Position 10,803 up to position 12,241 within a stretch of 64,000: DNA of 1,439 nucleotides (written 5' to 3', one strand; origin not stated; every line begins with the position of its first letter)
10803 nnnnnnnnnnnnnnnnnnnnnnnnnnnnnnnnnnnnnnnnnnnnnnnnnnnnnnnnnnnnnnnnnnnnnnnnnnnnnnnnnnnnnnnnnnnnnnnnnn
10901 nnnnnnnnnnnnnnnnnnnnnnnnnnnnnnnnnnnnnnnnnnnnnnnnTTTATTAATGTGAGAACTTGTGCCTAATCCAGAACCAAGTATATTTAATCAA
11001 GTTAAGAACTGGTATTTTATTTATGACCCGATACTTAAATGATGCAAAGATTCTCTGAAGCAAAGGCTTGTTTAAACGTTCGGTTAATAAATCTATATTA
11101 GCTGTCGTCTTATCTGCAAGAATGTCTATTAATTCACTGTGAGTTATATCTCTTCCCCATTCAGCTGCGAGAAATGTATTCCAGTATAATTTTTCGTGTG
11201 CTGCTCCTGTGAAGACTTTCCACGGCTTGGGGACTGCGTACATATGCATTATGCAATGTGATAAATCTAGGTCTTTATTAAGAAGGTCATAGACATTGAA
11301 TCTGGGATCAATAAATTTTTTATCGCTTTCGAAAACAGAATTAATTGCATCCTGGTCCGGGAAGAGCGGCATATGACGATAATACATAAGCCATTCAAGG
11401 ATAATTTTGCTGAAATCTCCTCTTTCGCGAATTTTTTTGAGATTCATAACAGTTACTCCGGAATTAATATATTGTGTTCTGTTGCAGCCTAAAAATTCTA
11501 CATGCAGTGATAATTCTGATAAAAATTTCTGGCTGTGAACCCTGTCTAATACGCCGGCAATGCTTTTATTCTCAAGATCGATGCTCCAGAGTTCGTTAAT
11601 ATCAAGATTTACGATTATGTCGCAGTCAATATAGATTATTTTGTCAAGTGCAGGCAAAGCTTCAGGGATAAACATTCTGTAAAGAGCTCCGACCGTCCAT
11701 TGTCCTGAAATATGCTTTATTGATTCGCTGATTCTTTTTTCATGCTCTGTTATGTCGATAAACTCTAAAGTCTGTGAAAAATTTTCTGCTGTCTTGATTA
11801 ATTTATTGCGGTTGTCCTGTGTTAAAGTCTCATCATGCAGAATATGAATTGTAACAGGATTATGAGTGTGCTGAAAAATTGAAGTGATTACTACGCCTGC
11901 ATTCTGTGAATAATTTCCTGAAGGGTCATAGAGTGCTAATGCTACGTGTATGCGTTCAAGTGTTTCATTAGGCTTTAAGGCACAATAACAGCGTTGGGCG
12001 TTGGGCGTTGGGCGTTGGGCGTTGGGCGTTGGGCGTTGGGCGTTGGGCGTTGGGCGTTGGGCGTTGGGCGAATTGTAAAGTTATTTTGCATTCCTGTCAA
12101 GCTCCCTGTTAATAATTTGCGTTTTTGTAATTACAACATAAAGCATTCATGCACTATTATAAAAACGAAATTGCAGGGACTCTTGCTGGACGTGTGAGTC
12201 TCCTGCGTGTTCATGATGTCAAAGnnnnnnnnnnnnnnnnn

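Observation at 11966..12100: Perfect 7-nt tract (GCGTTGG)x11 at the 5' end of a start-less GT8 glycosyltransferase: candidate slipped-strand ON/OFF switch, currently OFF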

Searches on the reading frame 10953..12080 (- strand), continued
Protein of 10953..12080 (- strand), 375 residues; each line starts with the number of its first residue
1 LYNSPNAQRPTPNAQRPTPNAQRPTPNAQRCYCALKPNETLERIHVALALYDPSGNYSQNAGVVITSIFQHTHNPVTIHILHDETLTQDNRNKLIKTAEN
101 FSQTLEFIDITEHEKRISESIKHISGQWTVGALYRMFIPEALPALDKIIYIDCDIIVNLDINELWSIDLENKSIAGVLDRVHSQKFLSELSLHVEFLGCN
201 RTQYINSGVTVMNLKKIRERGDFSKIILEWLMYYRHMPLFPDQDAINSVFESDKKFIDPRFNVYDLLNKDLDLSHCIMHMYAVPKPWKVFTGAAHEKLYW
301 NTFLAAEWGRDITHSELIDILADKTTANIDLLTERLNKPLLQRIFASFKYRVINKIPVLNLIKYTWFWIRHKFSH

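Call 36: search_solved_structures(query=window:10956-11951:-, max_evalue=0.001)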
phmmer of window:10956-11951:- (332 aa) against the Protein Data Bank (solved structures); distinct sequences matched with E-value up to 0.001: 6.
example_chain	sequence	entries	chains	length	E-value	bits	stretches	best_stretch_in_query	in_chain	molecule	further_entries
1g9r_A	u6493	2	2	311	1.7e-15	60.4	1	13-220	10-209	GLYCOSYL TRANSFERASE | GALACTOSYL TRANSFERASE LGTC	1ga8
1ss9_A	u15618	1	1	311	2.6e-15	59.8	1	13-220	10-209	alpha-1,4-galactosyl transferase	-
6u4b_A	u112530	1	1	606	5e-14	55.6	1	12-223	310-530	WbbM protein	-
3tzt_A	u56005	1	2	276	9.9e-11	44.7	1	12-225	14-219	Glycosyl transferase family 8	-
7zvj_A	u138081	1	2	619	1.5e-06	31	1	2-208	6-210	Xylosyl- and glucuronyltransferase LARGE1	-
7ui6_A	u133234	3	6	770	2.2e-06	30.4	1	2-208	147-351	Xylosyl- and glucuronyltransferase LARGE1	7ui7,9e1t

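Call 40: find_related_loci(query=A1, collection=metagenome_contigs, flank=2500)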
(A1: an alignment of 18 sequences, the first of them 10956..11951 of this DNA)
Query A1 (332 aa) in metagenome_contigs; peptide patterns used: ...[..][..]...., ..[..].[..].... (x = any residue, [..] = any of these).
196 stretches matched a pattern; 128 encode a relative of the query (tblastn E <= 1e-3); the best 80 are kept; 78 distinct loci.
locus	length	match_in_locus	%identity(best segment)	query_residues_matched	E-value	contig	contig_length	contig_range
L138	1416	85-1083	48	1-332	4e-106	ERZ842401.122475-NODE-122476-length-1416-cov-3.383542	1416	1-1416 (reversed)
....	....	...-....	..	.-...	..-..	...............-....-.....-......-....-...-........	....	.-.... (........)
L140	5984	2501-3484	41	1-332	5e-80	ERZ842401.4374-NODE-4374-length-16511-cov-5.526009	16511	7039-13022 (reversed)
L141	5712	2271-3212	43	1-316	4e-79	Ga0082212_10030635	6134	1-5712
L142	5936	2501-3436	43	1-306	2e-77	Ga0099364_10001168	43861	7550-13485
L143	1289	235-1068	46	1-280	5e-81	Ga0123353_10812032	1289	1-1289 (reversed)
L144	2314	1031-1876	44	1-280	3e-75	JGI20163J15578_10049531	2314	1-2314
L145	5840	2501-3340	44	1-280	2e-73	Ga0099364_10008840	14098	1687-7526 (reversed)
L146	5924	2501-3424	41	1-306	1e-72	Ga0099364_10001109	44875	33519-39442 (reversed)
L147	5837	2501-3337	42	1-276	6e-72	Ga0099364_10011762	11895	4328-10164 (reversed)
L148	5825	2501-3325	45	1-276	1e-71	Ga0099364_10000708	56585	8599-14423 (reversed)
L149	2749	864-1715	42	1-280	3e-71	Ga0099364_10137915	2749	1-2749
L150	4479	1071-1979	41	1-306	3e-69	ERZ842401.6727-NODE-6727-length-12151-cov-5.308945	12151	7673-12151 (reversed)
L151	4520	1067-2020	39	1-321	6e-69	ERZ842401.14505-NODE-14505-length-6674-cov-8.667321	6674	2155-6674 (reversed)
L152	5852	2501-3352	42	1-280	4e-69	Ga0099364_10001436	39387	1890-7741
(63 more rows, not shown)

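Call 49: find_encoding_contigs(protein=P0158, flank=1500, max_places=4)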
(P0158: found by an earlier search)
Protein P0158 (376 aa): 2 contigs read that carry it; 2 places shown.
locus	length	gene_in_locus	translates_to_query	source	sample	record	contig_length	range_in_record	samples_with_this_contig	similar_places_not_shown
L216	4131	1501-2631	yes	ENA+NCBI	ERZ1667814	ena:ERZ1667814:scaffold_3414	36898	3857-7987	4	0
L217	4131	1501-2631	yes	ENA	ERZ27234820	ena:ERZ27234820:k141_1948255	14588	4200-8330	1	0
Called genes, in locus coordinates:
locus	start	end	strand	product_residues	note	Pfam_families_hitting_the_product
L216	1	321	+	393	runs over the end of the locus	PF02706:Wzz, PF13807:GNVR (weak)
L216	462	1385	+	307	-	PF00291:PALP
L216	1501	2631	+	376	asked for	PF01501:Glyco_transf_8, PF18404:Glyco_transf_24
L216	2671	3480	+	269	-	PF25087:GMPPB_C (faint), PF00132:Hexapep (faint)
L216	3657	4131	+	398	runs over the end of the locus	PF00999:Na_H_Exchanger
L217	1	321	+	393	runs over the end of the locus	PF02706:Wzz, PF13807:GNVR (weak)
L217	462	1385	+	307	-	PF00291:PALP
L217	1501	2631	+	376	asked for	PF01501:Glyco_transf_8, PF18404:Glyco_transf_24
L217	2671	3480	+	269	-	PF25087:GMPPB_C (faint), PF00132:Hexapep (faint)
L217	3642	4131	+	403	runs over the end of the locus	PF00999:Na_H_Exchanger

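Call 50: find_encoding_contigs(protein=P0014, flank=1500, max_places=4)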
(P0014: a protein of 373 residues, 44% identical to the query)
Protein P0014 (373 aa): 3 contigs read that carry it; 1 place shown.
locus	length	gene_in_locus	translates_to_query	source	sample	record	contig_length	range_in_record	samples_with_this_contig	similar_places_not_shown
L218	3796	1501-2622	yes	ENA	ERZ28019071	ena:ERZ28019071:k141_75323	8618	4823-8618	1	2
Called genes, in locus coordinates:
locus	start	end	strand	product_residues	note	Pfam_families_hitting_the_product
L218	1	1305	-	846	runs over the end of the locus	PF00521:DNA_topoisoIV, PF03989:DNA_gyraseA_C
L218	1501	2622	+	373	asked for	PF01501:Glyco_transf_8, PF18404:Glyco_transf_24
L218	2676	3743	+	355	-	PF01501:Glyco_transf_8, PF18404:Glyco_transf_24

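Call 51: find_encoding_contigs(protein=P0134, flank=1500, max_places=4)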
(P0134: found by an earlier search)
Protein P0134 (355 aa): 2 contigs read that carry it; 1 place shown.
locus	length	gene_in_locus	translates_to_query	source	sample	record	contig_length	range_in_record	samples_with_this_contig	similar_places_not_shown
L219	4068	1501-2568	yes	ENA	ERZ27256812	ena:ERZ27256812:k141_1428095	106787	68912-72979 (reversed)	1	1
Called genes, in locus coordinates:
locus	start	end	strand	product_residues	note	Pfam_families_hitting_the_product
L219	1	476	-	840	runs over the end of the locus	PF00521:DNA_topoisoIV, PF03989:DNA_gyraseA_C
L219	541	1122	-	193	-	PF04970:LRAT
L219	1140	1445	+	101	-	PF00583:Acetyltransf_1 (weak), PF13508:Acetyltransf_7 (weak), PF14542:Acetyltransf_CG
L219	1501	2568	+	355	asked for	PF01501:Glyco_transf_8, PF18404:Glyco_transf_24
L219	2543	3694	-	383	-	PF00809:Pterin_bind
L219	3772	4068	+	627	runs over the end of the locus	PF26549:Tricorn_N (weak), PF00756:Esterase (weak), PF01738:DLH (weak), PF02129:Peptidase_S15 (weak), PF20434:BD-FAE, PF12146:Hydrolase_4 (faint), PF00326:Peptidase_S9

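Call 52: find_encoding_contigs(protein=P0126, flank=1500, max_places=8)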
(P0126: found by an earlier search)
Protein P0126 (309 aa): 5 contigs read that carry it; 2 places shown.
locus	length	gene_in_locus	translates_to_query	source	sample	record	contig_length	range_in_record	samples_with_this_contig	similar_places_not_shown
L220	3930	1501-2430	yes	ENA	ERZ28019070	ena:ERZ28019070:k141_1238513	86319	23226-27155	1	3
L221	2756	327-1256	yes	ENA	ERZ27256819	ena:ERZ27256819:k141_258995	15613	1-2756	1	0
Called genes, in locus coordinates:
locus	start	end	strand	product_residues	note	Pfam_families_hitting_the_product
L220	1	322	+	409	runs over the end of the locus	PF00155:Aminotran_1_2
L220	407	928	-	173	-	PF07963:N_methyl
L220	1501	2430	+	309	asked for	PF01501:Glyco_transf_8, PF18404:Glyco_transf_24 (weak)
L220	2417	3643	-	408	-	PF00809:Pterin_bind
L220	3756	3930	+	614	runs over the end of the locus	PF12697:Abhydrolase_6 (faint), PF26549:Tricorn_N, PF26550:Tricorn_2nd (faint), PF02129:Peptidase_S15 (weak), PF01738:DLH (weak), PF12146:Hydrolase_4 (faint), PF20434:BD-FAE (weak), PF00326:Peptidase_S9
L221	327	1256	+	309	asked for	PF01501:Glyco_transf_8, PF18404:Glyco_transf_24 (weak)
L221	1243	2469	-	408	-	PF00809:Pterin_bind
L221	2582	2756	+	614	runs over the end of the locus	PF12697:Abhydrolase_6 (faint), PF26549:Tricorn_N, PF26550:Tricorn_2nd (faint), PF02129:Peptidase_S15 (weak), PF01738:DLH (weak), PF12146:Hydrolase_4 (faint), PF20434:BD-FAE (weak), PF00326:Peptidase_S9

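Call 62: find_encoding_contigs(protein=P0004, flank=1500, max_places=3)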
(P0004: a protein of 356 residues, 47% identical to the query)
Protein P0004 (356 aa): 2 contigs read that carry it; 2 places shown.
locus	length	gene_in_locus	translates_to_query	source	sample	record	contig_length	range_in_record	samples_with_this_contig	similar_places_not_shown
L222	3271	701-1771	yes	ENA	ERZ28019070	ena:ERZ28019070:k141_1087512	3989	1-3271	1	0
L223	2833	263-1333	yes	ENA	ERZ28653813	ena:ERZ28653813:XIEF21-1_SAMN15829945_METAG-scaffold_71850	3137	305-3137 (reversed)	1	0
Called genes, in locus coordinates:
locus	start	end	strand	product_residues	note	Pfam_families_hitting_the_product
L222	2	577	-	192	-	?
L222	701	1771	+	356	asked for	PF01501:Glyco_transf_8, PF18404:Glyco_transf_24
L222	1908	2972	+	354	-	PF01501:Glyco_transf_8, PF18404:Glyco_transf_24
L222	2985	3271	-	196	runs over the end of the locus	PF04970:LRAT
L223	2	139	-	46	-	?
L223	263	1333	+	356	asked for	PF01501:Glyco_transf_8, PF18404:Glyco_transf_24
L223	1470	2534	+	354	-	PF01501:Glyco_transf_8, PF18404:Glyco_transf_24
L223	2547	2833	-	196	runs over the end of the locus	PF04970:LRAT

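Call 63: find_encoding_contigs(protein=P0018, flank=1500, max_places=4)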
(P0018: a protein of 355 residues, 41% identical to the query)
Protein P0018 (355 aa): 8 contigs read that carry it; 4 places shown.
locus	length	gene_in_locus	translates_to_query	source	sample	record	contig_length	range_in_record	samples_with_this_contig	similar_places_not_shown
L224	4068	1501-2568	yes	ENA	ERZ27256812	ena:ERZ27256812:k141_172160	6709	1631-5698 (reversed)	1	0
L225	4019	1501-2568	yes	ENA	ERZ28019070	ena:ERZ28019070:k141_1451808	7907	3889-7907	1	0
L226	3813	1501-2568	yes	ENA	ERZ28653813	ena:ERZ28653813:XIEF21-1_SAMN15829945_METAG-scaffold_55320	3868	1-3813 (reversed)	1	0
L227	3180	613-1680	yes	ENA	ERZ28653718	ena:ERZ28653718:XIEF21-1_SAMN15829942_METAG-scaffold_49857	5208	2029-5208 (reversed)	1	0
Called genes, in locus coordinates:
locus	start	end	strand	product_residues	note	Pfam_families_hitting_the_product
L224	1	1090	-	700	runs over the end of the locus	?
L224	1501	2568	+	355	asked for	PF01501:Glyco_transf_8, PF18404:Glyco_transf_24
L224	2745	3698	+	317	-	PF00156:Pribosyltran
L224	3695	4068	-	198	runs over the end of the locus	PF04970:LRAT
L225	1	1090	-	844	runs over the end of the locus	PF00521:DNA_topoisoIV, PF03989:DNA_gyraseA_C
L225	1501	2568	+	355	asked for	PF01501:Glyco_transf_8, PF18404:Glyco_transf_24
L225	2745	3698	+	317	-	PF00156:Pribosyltran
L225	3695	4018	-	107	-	?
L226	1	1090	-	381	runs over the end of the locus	?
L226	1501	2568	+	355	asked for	PF01501:Glyco_transf_8, PF18404:Glyco_transf_24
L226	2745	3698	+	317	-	PF00156:Pribosyltran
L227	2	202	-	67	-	?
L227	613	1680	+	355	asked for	PF01501:Glyco_transf_8, PF18404:Glyco_transf_24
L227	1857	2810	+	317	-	PF00156:Pribosyltran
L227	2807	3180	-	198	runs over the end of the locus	PF04970:LRAT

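Call 67: search_solved_structures(query=window:10956-11951:-, max_evalue=1e-12, show_alignments=1)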
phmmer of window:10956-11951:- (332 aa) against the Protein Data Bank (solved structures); distinct sequences matched with E-value up to 1e-12: 3.
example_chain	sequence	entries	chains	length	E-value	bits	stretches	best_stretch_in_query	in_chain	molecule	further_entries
1g9r_A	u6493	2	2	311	1.7e-15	60.4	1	13-220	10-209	GLYCOSYL TRANSFERASE | GALACTOSYL TRANSFERASE LGTC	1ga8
1ss9_A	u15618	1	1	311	2.6e-15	59.8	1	13-220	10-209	alpha-1,4-galactosyl transferase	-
6u4b_A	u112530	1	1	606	5e-14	55.6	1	12-223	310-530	WbbM protein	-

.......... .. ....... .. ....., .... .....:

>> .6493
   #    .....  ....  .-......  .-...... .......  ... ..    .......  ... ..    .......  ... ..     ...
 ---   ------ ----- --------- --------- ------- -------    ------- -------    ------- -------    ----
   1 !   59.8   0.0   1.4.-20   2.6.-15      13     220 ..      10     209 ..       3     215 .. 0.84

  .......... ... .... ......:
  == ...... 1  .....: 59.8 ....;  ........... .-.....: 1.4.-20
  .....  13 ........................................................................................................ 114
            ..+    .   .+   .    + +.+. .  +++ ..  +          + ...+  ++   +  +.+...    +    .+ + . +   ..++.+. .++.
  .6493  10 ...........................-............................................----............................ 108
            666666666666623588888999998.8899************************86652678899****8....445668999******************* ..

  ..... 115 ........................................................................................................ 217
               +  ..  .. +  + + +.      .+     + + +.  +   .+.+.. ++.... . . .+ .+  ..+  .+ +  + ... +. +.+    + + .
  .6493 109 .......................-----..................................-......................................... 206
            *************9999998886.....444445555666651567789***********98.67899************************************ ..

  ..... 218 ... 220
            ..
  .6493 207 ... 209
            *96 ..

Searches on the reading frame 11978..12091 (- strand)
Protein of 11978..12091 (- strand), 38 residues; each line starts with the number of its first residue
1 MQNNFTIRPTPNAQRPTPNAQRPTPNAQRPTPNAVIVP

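Call 48: list_cluster_members(proteins=[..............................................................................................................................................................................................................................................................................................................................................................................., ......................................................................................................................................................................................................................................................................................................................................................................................, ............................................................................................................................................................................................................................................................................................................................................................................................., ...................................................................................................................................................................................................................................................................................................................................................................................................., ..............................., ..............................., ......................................, window:11978-12091:-, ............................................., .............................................])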
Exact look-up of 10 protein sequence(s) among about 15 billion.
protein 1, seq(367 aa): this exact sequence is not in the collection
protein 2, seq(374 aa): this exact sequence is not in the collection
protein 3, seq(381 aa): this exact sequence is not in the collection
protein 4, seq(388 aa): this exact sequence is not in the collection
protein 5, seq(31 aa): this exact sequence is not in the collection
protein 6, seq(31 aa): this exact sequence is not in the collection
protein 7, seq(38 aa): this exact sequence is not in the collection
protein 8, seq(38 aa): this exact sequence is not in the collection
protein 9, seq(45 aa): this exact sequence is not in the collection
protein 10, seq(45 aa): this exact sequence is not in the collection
